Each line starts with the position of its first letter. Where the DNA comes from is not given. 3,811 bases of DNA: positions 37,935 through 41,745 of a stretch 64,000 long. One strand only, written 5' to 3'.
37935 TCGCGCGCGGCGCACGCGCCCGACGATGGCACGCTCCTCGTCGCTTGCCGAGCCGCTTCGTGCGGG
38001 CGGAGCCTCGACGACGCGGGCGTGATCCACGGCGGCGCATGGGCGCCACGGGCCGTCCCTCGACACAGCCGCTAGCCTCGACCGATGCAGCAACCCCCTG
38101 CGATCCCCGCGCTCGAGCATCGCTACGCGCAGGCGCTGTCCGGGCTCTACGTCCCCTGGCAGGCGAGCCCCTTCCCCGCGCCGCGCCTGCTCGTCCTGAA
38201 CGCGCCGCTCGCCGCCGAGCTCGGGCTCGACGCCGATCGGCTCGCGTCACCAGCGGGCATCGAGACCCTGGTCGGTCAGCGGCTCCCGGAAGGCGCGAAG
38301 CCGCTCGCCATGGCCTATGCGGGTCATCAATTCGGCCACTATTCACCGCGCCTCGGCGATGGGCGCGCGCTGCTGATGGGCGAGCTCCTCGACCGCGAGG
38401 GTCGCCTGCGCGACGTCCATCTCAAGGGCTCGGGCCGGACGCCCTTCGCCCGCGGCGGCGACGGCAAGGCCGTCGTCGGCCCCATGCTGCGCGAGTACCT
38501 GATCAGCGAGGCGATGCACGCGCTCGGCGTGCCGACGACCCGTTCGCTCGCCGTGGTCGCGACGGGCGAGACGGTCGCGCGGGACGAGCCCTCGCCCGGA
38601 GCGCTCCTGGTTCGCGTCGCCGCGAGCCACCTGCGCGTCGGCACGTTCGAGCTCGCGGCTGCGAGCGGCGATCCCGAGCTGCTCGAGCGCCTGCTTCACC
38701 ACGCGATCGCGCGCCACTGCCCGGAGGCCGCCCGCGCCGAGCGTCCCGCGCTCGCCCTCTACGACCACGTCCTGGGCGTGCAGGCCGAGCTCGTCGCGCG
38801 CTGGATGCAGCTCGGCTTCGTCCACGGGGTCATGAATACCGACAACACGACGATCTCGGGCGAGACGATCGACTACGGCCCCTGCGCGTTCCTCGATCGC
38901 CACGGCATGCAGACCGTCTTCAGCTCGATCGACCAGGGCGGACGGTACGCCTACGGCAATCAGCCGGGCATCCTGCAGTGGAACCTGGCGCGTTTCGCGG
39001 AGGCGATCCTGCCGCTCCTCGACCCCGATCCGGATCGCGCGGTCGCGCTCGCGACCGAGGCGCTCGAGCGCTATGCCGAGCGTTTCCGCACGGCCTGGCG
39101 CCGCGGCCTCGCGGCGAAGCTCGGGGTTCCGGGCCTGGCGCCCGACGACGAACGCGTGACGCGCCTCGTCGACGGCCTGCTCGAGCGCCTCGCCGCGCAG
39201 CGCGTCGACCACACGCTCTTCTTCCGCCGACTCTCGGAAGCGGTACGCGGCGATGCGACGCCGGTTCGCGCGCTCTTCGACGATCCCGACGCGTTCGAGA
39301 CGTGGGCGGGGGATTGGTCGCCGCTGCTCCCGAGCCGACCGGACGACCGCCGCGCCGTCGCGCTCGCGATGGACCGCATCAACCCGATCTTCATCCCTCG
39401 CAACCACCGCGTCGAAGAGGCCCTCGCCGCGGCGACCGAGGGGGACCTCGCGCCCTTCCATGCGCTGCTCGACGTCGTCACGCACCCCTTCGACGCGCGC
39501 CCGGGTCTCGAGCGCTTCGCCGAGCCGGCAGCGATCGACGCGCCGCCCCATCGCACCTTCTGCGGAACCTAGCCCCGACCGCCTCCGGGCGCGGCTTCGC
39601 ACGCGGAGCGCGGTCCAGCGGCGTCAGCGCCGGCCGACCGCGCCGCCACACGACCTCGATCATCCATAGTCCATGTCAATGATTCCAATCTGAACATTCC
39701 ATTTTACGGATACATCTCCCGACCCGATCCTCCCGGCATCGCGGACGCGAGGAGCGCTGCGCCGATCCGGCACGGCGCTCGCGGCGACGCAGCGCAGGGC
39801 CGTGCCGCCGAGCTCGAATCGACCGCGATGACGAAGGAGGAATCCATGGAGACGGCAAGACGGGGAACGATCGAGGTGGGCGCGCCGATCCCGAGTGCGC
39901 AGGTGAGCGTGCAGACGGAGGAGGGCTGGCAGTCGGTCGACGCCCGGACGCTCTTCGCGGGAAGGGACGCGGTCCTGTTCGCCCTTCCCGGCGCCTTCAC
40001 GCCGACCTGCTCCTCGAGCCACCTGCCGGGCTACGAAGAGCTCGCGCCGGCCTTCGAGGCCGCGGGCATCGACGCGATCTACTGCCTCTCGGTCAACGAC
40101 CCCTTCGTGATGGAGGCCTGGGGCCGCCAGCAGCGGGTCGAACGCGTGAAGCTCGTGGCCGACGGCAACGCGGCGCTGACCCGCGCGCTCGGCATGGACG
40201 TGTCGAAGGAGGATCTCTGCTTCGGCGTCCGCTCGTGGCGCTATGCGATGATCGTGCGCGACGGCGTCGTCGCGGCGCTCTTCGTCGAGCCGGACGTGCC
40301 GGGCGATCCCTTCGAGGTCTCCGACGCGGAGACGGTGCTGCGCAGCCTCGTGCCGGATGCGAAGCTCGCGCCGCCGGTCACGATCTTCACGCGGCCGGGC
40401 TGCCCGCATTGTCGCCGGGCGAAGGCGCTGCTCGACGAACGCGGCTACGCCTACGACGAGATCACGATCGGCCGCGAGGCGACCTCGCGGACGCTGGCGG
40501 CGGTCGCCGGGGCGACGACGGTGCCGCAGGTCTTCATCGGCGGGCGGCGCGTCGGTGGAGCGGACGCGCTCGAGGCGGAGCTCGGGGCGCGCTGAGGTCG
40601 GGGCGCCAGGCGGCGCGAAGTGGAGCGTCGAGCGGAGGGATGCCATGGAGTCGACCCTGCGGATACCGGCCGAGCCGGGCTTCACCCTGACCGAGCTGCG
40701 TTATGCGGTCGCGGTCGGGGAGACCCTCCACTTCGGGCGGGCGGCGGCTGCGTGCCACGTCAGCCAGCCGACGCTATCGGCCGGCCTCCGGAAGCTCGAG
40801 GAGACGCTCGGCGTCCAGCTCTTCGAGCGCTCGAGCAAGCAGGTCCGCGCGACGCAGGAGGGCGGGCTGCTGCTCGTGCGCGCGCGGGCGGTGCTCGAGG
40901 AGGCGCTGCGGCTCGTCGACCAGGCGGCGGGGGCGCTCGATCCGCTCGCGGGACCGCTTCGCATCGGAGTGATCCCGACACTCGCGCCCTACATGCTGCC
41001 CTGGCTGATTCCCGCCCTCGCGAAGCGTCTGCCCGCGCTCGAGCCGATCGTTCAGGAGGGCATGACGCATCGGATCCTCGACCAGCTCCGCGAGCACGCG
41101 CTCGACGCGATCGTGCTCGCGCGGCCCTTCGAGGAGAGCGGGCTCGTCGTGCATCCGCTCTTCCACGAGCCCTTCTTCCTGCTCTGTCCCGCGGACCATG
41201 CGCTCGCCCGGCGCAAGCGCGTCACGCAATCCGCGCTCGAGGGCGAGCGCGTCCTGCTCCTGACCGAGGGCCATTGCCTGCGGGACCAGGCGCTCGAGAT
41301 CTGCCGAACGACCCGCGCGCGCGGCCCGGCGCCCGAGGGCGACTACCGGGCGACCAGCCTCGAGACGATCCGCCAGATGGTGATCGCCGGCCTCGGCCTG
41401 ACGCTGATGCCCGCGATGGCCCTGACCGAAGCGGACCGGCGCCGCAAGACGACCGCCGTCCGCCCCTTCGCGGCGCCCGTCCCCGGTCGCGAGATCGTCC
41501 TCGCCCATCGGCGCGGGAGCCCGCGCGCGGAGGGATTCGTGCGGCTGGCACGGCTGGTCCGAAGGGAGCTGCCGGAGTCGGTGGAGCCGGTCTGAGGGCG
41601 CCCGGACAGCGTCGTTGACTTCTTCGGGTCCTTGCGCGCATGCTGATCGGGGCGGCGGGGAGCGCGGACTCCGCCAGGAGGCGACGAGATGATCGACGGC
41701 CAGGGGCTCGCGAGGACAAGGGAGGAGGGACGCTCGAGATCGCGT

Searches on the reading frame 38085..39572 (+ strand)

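Call 37: search_protein_families(library=pfam, proteins=[window:38085-39572:+], max_evalue=0.01)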
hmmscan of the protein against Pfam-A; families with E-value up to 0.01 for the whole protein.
window:38085-39572:+ (495 aa): 1 family
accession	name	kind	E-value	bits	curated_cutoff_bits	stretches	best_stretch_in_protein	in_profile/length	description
PF02696.19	SelO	-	7.3e-114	381.5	22.8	1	13-464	10-464/466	Protein adenylyltransferase SelO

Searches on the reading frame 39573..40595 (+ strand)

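Call 37: search_protein_families(library=pfam, proteins=[window:39573-40595:+], max_evalue=0.01)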
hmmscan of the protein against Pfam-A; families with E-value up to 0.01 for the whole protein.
window:39573-40595:+ (340 aa): 5 families
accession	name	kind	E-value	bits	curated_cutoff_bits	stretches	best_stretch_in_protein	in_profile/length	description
PF08534.16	Redoxin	-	1.3e-32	113.1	26.6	1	102-256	2-148/148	Redoxin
PF00462.30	Glutaredoxin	-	7.2e-17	61.8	22.9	1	269-327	1-60/60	Glutaredoxin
PF00578.27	AhpC-TSA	-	1.1e-10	41.9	26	1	102-227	1-114/124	AhpC/TSA family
PF13417.12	GST_N_3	-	4.9e-06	27.2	22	1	272-330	2-60/75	Glutathione S-transferase, N-terminal domain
PF13409.12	GST_N_2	-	0.00093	20.2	25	1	277-333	2-63/70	Glutathione S-transferase, N-terminal domain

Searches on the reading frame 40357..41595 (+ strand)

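Call 37: search_protein_families(library=pfam, proteins=[window:40357-41595:+], max_evalue=0.01)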
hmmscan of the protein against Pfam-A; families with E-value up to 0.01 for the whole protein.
window:40357-41595:+ (412 aa): 3 families
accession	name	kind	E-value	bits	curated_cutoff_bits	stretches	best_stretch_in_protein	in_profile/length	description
PF03466.25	LysR_substrate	-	4.8e-46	157.2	28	1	197-403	4-206/209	LysR substrate binding domain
PF00126.33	HTH_1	-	1.3e-18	67.1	26.6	1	111-169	1-59/60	Bacterial regulatory helix-turn-helix protein, lysR family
PF13556.12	HTH_30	-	0.0054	16.9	27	0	127-155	16-44/59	PucR C-terminal helix-turn-helix domain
